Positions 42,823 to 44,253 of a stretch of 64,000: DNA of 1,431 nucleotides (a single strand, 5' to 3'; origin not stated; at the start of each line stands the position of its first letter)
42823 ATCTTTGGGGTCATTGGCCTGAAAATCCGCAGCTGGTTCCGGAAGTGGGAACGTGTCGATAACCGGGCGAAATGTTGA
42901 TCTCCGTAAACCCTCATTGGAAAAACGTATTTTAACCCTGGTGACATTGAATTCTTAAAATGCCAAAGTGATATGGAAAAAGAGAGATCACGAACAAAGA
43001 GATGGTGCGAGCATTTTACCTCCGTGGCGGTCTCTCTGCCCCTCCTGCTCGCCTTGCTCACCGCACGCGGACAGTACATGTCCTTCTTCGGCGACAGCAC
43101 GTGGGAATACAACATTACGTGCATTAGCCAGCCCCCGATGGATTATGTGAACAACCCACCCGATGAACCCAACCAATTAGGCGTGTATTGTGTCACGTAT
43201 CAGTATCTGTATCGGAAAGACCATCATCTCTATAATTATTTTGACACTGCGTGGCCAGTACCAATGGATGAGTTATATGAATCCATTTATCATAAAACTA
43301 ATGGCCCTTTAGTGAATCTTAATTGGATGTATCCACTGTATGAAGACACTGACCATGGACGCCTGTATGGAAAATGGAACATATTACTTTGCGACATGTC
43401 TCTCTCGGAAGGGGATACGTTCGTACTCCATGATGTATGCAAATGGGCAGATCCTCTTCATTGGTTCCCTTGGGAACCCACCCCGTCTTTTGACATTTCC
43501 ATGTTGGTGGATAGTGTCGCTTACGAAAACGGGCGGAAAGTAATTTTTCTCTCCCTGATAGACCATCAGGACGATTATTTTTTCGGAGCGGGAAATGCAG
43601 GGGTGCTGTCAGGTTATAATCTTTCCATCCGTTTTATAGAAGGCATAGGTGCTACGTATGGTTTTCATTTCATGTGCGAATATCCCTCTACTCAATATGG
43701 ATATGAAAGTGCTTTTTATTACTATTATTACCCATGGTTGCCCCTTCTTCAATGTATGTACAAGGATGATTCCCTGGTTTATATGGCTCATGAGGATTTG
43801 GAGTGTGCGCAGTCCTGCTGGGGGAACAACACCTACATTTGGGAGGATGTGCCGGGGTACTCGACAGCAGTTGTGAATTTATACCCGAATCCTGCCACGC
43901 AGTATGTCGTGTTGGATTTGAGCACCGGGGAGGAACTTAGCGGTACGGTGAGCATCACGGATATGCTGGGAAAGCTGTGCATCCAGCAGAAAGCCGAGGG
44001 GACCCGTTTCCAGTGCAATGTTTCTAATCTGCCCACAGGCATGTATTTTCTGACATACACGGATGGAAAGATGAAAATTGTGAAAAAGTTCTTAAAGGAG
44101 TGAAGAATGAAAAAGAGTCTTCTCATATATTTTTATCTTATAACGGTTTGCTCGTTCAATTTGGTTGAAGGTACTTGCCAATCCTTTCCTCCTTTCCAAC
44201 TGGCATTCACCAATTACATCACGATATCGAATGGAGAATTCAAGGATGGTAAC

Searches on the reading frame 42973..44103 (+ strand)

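Call 72: search_protein_families(library=pfam, proteins=[window:42973-44103:+], max_evalue=0.001)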
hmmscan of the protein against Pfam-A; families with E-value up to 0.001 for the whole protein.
window:42973-44103:+ (376 aa): 1 family
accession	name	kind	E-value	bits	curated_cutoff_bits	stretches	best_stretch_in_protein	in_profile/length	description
PF18962.6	Por_Secre_tail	-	1.8e-14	54.2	27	1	303-373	1-73/75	Secretion system C-terminal sorting domain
